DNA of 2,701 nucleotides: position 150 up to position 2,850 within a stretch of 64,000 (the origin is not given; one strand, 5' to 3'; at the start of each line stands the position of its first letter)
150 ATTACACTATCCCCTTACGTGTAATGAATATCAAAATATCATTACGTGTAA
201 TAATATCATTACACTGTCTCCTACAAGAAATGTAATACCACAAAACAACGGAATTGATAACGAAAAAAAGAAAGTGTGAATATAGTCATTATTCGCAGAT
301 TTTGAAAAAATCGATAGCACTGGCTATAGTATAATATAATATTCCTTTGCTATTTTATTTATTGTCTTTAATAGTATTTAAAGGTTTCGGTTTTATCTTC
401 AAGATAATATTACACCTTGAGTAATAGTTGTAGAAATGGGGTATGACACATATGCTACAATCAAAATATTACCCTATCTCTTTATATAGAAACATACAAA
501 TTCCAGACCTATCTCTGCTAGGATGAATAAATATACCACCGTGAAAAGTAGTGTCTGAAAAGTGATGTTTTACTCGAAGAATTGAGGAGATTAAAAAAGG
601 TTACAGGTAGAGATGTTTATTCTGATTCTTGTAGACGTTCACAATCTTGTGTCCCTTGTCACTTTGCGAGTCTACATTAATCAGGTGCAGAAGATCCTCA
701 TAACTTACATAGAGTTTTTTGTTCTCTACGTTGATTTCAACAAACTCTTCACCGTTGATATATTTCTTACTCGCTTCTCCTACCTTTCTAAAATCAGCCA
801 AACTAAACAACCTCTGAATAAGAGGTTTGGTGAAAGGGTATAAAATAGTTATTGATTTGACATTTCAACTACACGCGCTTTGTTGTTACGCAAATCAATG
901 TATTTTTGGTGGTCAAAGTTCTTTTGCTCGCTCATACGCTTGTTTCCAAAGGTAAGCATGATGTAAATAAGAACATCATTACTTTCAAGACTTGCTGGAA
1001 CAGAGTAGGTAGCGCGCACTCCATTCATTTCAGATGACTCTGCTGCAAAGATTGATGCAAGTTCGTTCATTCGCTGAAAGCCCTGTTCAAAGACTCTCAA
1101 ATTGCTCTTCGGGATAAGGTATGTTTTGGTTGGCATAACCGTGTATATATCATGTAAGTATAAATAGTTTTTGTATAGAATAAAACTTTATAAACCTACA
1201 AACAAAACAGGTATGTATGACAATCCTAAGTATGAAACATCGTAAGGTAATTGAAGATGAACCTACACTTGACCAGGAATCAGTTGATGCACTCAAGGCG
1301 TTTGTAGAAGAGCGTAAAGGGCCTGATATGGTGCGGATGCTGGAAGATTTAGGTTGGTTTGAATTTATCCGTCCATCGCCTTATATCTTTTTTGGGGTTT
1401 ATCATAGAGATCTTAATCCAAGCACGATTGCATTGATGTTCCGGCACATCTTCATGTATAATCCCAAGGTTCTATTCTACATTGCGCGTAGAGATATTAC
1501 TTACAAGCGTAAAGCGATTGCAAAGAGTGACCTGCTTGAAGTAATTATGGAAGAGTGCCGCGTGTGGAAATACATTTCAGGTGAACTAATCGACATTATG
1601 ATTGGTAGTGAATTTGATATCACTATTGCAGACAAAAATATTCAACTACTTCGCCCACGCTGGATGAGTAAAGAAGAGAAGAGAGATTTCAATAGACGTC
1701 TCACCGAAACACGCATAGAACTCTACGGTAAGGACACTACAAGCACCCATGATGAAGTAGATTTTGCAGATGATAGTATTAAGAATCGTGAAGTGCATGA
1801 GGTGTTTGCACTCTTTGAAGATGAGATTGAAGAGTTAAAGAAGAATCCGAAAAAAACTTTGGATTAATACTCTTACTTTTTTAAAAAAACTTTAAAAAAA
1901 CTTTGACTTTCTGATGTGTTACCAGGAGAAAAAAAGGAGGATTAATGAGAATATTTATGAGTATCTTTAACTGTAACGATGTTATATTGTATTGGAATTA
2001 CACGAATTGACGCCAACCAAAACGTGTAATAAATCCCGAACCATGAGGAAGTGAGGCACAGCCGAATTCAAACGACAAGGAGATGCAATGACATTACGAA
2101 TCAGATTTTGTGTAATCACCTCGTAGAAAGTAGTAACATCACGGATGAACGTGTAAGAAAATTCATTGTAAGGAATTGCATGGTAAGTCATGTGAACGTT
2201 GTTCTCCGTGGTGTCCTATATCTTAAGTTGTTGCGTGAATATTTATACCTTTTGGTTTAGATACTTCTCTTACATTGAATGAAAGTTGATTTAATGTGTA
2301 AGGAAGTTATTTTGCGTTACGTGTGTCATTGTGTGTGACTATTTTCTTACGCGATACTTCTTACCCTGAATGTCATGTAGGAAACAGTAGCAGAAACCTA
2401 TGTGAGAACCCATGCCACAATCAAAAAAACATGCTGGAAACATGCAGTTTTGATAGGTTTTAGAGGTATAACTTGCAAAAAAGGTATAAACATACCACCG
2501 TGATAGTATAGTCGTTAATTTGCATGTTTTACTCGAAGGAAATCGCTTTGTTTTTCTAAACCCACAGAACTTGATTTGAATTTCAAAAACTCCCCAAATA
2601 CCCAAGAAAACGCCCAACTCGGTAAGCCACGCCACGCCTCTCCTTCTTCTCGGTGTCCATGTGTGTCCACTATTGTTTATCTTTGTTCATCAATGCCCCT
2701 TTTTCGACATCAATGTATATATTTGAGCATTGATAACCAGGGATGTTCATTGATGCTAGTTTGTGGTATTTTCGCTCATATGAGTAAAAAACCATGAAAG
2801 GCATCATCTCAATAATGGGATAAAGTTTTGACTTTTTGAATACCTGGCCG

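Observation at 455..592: Five-copy ~130-140 nt intergenic element that always abuts the 3' end of a gene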

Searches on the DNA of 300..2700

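Call 20: search_rna_families(source=window, start=300, end=2700, threshold=evalue, max_evalue=5)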
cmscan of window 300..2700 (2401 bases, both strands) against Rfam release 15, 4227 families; matches with E-value up to 5: 2.
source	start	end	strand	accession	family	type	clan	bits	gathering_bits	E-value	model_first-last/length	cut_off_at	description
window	510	592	+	RF00352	snoR21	Gene; snRNA; snoRNA; CD-box;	-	23.4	45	4.1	1-82/82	no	Small nucleolar RNA R21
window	987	1011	+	RF02914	DUF805b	Cis-reg;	CL00115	15.8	35.6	0.44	1-35/35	no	DUF805b RNA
